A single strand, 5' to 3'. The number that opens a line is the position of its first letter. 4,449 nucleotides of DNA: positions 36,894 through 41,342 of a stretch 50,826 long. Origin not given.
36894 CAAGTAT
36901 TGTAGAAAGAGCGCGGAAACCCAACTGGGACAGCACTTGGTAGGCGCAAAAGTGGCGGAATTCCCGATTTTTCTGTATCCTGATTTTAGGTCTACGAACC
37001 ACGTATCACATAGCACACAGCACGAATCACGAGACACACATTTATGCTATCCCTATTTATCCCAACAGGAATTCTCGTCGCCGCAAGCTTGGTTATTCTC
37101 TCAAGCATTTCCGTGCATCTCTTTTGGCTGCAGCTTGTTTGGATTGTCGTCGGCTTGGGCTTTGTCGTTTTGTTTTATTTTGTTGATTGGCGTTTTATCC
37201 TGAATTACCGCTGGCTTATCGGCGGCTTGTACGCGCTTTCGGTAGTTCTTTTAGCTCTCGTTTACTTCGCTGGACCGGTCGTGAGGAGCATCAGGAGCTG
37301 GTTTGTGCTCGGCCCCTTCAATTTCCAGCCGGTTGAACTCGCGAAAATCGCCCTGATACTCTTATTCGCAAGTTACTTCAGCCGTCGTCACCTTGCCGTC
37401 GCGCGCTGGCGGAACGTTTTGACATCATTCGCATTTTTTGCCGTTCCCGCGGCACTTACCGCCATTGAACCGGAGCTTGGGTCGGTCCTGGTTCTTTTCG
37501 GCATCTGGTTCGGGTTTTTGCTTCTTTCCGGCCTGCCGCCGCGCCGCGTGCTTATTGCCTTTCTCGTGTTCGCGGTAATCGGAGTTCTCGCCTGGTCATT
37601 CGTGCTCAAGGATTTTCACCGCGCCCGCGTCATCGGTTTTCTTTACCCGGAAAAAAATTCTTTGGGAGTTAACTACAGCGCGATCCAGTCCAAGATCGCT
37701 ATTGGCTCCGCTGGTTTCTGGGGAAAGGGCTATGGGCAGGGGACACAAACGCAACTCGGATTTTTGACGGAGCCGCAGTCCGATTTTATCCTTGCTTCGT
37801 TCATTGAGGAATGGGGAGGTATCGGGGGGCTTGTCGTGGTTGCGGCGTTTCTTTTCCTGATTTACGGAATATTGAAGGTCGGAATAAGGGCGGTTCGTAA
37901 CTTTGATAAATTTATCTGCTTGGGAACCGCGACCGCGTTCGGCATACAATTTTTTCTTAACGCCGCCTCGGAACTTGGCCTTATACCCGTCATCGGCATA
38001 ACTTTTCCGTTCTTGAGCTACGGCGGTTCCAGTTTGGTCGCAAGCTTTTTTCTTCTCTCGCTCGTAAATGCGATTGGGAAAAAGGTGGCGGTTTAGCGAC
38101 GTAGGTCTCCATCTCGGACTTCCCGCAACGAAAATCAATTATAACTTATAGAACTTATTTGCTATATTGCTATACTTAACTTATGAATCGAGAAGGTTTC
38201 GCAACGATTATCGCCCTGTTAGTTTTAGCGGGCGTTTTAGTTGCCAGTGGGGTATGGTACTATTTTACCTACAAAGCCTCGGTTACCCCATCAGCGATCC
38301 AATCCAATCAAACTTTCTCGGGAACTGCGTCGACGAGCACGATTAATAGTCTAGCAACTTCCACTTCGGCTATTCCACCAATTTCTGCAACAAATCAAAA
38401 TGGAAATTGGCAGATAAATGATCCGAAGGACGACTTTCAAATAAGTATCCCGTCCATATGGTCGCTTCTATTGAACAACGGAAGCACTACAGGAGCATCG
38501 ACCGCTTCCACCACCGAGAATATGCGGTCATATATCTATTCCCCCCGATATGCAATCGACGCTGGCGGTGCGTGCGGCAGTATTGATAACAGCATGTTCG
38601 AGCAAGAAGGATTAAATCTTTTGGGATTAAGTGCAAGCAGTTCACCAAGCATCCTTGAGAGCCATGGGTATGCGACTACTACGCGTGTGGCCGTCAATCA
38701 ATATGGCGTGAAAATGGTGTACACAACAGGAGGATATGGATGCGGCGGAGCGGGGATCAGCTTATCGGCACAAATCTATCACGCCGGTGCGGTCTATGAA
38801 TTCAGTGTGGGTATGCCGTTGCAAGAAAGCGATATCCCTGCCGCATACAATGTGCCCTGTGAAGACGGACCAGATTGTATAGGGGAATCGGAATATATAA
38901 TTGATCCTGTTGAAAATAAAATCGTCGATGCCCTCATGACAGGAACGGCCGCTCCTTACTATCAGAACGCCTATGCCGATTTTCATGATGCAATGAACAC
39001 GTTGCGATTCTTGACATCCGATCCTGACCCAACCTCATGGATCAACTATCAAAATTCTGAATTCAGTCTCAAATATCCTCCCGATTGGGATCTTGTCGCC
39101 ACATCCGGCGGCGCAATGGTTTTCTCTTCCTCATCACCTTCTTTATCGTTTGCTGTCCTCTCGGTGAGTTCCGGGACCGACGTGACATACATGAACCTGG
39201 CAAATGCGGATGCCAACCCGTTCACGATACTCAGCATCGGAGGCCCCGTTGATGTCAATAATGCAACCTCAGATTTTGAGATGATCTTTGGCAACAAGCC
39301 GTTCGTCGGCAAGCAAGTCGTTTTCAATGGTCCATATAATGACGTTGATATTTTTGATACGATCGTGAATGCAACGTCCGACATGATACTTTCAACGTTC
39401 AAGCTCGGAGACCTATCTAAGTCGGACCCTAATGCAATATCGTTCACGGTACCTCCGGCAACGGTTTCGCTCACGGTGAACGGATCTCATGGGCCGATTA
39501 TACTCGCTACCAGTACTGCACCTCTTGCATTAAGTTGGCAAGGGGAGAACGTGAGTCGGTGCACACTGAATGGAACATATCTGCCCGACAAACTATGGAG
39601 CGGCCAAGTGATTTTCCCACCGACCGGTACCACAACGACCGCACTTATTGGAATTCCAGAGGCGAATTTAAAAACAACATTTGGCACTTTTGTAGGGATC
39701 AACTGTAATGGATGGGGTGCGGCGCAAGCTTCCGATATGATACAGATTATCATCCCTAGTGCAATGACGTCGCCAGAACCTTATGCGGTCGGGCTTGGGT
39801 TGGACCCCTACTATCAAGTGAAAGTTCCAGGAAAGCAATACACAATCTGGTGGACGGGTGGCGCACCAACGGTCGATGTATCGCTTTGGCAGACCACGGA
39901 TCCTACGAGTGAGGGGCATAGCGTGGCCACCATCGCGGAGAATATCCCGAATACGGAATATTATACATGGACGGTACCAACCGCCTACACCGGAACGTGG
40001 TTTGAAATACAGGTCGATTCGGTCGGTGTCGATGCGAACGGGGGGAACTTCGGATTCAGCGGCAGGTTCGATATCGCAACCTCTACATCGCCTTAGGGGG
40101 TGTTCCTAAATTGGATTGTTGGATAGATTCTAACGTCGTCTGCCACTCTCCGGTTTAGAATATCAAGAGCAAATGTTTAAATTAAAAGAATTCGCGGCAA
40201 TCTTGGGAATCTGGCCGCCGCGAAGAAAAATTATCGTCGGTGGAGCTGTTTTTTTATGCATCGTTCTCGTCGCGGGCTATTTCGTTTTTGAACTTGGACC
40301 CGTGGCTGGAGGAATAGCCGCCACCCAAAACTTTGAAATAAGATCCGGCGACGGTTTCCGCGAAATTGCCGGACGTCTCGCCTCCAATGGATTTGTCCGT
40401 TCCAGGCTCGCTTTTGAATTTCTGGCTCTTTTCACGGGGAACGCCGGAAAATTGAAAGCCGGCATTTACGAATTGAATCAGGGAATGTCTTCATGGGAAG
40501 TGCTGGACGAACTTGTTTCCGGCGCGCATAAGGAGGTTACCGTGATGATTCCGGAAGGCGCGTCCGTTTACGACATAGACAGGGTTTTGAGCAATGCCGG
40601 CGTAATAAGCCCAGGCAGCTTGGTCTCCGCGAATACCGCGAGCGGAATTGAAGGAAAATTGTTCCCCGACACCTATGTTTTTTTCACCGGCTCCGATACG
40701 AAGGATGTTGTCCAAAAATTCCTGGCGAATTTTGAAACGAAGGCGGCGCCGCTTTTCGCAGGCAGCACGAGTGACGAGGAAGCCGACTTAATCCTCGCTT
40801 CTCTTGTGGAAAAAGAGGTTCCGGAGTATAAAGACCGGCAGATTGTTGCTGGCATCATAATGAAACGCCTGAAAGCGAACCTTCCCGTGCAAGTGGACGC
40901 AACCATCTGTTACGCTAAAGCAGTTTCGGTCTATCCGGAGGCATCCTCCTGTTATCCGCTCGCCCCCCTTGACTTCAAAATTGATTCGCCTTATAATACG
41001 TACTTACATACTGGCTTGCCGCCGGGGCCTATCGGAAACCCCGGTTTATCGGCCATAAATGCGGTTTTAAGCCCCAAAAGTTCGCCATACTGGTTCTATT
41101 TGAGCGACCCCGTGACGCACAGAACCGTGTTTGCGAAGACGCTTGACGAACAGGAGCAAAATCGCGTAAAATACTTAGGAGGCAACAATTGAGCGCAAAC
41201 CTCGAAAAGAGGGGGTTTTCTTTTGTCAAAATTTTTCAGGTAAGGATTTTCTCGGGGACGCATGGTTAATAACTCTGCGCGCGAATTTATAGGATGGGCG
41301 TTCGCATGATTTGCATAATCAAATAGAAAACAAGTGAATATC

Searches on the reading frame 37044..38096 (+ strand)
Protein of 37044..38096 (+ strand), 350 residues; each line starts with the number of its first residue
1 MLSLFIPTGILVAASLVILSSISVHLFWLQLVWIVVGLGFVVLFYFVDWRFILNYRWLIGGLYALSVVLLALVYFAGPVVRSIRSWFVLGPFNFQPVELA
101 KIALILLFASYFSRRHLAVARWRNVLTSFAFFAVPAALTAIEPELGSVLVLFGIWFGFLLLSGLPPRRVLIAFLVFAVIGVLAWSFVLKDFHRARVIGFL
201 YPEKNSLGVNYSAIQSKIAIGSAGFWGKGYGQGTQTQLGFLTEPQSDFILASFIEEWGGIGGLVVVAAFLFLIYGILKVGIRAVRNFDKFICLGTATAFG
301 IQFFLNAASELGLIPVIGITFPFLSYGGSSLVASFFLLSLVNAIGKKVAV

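Call 19: search_protein_families(library=pfam, proteins=[window:37044-38096:+])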
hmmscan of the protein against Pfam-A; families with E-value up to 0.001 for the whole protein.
window:37044-38096:+ (350 aa): 1 family
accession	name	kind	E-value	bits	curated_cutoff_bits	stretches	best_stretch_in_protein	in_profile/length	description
PF01098.24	FTSW_RODA_SPOVE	-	1.2e-73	248.6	26.4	1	8-346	14-352/356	Cell cycle protein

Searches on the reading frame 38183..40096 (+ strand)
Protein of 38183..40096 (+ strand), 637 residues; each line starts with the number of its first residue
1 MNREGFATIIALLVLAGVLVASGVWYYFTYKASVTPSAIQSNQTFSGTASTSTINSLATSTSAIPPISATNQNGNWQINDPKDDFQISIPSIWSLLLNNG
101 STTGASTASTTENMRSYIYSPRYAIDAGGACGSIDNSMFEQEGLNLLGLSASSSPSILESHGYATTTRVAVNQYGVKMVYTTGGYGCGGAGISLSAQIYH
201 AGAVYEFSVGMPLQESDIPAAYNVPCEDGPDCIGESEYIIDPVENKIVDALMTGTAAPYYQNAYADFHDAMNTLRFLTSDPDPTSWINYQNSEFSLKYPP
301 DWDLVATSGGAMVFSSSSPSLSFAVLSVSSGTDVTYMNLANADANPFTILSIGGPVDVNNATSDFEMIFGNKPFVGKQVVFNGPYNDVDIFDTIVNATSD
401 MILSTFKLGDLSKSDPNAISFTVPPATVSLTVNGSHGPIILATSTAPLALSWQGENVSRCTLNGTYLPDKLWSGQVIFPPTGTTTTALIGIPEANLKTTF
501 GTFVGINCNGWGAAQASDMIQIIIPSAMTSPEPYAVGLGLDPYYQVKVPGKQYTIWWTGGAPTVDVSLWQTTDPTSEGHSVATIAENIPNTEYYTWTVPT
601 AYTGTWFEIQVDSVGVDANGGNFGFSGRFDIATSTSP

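Call 19: search_protein_families(library=pfam, proteins=[window:38183-40096:+])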
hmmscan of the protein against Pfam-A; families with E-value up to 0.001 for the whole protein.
window:38183-40096:+ (637 aa): 1 family
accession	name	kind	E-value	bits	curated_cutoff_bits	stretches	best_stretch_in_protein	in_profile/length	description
PF10342.15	Kre9_KNH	-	5.6e-08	33.9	24.6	1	547-631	9-94/94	Kre9/KNH-like N-terminal Ig-like domain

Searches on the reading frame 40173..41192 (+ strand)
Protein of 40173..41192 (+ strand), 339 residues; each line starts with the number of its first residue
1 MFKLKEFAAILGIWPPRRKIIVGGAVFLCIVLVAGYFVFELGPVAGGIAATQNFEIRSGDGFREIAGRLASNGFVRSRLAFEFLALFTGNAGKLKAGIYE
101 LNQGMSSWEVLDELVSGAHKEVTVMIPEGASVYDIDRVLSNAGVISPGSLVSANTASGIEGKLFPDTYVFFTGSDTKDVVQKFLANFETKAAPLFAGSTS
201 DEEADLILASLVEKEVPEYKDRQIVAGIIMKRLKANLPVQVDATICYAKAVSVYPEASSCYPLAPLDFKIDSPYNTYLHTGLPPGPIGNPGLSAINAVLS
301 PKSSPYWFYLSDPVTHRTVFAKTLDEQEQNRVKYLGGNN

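Call 19: search_protein_families(library=pfam, proteins=[window:40173-41192:+])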
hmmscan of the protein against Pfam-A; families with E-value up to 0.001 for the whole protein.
window:40173-41192:+ (339 aa): 1 family
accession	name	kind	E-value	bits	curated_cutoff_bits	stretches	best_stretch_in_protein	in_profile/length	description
PF02618.21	YceG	-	1.4e-68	231.8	32.4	1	54-331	1-273/275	YceG-like family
